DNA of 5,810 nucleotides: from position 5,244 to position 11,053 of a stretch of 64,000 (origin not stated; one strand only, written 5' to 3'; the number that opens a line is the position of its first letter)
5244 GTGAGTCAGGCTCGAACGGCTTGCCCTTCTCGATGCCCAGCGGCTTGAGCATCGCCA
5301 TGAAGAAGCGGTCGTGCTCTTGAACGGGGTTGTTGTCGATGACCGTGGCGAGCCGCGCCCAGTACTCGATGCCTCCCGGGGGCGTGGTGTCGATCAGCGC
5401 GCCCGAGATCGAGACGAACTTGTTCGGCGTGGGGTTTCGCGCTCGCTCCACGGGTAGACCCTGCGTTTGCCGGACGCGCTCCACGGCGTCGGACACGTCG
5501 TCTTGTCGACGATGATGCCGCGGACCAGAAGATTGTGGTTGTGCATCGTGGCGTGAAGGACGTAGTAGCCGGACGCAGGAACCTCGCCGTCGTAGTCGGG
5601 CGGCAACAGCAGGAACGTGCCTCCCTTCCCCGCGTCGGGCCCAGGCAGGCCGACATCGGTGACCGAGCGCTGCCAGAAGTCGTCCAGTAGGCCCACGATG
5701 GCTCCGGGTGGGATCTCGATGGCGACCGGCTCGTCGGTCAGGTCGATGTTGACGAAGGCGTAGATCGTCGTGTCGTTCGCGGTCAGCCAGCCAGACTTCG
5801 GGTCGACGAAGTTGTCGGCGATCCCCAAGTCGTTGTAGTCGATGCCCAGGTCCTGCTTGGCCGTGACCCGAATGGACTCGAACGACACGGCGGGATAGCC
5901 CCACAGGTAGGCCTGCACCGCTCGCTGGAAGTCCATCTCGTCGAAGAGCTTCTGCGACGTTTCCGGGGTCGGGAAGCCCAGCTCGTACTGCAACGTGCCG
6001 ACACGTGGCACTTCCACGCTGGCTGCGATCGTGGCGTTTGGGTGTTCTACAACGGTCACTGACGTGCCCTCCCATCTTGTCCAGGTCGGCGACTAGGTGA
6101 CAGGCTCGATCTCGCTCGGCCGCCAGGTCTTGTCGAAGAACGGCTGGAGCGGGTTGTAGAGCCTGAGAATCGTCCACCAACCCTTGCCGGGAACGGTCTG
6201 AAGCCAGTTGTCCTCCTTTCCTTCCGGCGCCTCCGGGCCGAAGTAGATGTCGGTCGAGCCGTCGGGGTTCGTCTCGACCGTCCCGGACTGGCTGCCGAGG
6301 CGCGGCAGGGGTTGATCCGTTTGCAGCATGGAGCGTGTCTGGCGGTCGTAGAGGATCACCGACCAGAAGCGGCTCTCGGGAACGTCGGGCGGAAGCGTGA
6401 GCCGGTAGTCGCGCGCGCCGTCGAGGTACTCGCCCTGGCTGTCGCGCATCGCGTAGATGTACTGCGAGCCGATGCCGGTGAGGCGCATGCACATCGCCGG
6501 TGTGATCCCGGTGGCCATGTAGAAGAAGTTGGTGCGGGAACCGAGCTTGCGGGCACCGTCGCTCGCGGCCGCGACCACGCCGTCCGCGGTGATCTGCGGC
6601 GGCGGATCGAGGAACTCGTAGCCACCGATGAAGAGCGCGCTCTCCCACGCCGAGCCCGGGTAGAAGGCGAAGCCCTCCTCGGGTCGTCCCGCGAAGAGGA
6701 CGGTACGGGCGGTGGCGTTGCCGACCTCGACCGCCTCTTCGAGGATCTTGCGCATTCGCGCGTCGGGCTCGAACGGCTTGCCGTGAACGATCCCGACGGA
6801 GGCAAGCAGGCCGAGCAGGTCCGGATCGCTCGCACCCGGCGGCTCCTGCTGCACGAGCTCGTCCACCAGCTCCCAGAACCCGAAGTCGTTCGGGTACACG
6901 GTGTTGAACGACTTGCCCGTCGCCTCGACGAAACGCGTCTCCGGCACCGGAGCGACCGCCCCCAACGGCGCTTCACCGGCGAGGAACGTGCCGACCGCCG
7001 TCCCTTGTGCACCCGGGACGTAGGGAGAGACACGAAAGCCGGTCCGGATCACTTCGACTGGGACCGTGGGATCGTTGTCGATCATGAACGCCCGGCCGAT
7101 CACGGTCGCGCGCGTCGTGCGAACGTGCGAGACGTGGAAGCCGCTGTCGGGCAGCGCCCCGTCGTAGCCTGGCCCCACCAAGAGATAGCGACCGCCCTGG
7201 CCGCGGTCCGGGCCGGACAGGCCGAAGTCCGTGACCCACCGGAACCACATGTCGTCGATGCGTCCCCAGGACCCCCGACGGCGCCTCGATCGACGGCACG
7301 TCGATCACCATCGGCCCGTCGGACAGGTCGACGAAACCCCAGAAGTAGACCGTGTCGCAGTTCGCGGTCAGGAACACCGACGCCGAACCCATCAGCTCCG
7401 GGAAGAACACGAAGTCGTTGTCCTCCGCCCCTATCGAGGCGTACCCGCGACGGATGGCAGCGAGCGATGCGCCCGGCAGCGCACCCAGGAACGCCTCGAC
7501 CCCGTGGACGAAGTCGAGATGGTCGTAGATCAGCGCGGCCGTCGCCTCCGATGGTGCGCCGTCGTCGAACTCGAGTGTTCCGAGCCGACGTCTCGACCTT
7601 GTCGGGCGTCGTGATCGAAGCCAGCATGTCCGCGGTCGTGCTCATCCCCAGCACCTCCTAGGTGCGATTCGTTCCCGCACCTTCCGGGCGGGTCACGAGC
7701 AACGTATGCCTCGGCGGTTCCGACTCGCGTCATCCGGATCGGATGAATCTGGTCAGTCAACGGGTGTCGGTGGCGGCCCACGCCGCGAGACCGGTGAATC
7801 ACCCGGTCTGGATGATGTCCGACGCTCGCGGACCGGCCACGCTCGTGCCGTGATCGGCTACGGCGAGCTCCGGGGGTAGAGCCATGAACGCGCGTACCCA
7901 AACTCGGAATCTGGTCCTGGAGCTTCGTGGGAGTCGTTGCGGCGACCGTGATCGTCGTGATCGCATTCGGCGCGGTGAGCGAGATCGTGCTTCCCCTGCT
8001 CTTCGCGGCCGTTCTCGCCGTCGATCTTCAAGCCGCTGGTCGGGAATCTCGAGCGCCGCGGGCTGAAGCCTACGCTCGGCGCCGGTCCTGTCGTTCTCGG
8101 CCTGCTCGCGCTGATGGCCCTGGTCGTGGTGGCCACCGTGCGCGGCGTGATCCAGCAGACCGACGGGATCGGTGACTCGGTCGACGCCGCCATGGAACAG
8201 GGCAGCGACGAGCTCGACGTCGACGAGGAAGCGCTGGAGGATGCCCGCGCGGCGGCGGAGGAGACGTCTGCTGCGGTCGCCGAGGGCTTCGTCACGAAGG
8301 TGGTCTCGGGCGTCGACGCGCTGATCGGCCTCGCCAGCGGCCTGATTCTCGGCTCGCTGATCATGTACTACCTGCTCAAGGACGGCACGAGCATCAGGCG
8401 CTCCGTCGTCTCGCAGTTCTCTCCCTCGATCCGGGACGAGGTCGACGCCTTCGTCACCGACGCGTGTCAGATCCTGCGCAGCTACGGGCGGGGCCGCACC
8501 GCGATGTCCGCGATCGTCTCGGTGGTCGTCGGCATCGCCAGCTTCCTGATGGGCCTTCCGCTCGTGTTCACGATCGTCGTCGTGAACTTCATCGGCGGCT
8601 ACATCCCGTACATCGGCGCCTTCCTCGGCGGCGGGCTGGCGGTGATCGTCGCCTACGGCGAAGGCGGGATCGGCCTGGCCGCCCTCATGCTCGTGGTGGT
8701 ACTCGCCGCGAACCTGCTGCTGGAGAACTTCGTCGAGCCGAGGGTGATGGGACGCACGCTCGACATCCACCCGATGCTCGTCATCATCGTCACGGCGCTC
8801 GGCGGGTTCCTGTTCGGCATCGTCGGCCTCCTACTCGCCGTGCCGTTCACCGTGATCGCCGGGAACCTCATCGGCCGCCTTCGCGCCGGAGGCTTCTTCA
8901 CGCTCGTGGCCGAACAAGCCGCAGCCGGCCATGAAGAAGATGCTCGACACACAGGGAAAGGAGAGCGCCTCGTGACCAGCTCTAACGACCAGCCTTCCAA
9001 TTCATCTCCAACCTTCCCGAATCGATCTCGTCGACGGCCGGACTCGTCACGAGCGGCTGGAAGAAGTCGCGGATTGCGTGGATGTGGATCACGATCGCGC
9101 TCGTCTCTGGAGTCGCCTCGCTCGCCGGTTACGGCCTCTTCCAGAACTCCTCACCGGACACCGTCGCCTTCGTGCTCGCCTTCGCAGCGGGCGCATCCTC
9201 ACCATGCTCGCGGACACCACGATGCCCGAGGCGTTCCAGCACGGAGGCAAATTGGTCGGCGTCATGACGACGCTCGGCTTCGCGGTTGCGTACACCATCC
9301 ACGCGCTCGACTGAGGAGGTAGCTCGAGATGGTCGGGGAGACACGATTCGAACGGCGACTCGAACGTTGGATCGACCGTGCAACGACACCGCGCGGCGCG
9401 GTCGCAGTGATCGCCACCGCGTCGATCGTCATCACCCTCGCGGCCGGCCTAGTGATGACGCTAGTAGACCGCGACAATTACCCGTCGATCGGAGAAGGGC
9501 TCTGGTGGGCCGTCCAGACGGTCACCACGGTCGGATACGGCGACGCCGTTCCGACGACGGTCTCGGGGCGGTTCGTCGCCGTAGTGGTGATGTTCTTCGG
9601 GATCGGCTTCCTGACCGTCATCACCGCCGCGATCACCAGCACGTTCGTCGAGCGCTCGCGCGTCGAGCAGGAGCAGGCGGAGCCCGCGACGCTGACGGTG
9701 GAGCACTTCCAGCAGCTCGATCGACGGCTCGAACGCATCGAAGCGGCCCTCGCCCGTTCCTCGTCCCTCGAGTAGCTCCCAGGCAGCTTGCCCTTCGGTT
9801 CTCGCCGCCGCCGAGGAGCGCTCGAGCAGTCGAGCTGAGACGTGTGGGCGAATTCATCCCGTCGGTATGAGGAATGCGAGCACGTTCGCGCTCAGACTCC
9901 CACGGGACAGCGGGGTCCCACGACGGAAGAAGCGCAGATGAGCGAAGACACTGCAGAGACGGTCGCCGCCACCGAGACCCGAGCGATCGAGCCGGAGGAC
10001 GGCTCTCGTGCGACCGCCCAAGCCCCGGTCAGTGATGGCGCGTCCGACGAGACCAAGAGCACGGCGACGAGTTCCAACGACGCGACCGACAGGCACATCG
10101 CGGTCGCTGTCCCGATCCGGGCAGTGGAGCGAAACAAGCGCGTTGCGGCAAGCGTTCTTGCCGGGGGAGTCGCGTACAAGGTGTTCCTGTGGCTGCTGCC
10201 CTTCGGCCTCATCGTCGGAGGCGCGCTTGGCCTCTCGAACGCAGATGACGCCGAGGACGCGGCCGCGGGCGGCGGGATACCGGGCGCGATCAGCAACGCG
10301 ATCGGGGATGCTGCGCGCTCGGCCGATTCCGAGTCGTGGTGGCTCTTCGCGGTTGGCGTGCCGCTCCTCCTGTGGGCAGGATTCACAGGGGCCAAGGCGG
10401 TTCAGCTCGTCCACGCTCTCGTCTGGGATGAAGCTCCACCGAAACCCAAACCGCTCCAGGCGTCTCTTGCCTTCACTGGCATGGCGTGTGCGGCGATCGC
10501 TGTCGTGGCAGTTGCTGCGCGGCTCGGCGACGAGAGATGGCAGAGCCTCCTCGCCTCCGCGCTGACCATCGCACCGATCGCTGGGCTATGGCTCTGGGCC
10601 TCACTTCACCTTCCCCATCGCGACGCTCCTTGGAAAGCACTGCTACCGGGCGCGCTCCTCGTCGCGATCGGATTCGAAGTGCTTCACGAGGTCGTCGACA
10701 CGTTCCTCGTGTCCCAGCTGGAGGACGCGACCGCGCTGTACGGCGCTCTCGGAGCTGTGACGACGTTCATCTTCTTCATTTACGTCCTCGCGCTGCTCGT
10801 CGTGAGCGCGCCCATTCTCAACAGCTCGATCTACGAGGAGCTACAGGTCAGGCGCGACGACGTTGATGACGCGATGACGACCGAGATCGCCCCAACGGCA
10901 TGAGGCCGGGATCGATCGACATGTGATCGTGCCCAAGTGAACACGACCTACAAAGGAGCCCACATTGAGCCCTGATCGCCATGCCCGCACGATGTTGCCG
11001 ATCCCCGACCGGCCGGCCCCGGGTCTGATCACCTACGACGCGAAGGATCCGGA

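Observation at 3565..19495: Recurrent dyad motif TCATCC-N5-GKATGA upstream of five or more membrane/redox genes and in the LuxR regulator's own divergent promoter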

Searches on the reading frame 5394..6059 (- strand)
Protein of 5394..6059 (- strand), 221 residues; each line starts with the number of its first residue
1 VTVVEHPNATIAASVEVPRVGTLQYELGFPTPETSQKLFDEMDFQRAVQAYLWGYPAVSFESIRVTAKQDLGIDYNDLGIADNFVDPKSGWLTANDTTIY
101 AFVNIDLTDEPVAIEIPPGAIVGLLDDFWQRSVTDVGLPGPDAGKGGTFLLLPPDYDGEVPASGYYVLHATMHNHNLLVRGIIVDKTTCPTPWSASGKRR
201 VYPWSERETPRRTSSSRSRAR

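Call 32: search_protein_families(library=pfam, proteins=[window:5394-6059:-], max_evalue=0.01)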
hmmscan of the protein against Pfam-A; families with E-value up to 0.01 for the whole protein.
window:5394-6059:- (221 aa): 1 family
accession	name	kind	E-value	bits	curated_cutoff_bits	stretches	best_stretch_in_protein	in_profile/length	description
PF06863.17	DUF1254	-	1.6e-19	70.8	22.2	1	76-183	2-113/133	Protein of unknown function (DUF1254)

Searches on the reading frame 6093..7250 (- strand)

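Call 10: search_protein_families(library=pfam, proteins=[window:6093-7250:-])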
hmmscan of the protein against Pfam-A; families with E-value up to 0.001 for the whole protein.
window:6093-7250:- (385 aa): 2 families
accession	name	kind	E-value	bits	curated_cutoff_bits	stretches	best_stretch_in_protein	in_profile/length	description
PF06742.16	DUF1214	-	6.5e-32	110.8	25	1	262-368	2-111/112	Protein of unknown function (DUF1214)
PF06863.17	DUF1254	-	4e-11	43.7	22.2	1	1-76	58-133/133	Protein of unknown function (DUF1254)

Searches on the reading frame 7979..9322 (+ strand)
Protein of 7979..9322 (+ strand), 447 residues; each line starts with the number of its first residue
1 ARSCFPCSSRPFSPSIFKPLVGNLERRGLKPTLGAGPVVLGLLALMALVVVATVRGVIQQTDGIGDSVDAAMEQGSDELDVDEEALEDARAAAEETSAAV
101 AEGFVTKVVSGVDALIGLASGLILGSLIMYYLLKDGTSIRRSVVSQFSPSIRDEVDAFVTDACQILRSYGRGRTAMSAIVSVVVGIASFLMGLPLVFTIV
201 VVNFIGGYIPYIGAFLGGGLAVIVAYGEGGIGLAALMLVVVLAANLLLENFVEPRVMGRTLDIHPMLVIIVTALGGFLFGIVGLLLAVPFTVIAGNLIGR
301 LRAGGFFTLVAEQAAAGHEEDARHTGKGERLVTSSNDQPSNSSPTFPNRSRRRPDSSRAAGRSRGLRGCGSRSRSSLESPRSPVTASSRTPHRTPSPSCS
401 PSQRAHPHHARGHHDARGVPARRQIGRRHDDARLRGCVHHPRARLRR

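Call 10: search_protein_families(library=pfam, proteins=[window:7979-9322:+])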
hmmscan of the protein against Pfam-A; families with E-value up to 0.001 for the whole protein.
window:7979-9322:+ (447 aa): 1 family
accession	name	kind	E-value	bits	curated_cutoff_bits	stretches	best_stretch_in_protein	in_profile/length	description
PF01594.21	AI-2E_transport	-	1.7e-44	152.8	34.3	1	16-299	34-324/327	AI-2E family transporter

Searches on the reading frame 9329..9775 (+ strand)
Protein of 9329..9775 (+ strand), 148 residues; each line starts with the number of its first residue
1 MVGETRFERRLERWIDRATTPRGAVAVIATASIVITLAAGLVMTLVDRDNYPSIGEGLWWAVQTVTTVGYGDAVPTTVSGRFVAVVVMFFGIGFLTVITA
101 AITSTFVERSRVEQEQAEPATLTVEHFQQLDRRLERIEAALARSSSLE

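Call 10: search_protein_families(library=pfam, proteins=[window:9329-9775:+])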
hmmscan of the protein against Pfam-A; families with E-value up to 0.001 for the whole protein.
window:9329-9775:+ (148 aa): 3 families
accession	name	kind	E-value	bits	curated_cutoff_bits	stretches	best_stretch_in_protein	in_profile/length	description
PF07885.22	Ion_trans_2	-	3.2e-15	56.2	22.5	1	33-107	3-78/79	Ion channel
PF00520.37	Ion_trans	-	4.1e-11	43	25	1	46-110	166-237/241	Ion transport protein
PF00060.32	Lig_chan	-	0.00026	21.2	30.8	1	27-109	11-97/146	Ligand-gated ion channel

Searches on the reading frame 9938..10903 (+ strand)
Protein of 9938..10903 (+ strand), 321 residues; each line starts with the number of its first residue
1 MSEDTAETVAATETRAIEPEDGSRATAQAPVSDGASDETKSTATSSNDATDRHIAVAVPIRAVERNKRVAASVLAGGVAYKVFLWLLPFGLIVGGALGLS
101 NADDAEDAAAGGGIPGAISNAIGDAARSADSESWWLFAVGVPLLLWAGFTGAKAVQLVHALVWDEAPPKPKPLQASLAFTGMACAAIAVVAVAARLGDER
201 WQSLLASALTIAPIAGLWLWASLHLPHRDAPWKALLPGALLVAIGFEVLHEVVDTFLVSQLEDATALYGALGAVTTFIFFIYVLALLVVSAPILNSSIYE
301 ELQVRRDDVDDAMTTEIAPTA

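Call 10: search_protein_families(library=pfam, proteins=[window:9938-10903:+])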
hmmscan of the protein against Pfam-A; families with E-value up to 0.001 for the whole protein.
window:9938-10903:+ (321 aa): 1 family
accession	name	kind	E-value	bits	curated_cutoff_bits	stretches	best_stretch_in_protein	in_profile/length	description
PF03631.20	Virul_fac_BrkB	-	1.7e-16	61.1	33.7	1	71-293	5-250/259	Virulence factor BrkB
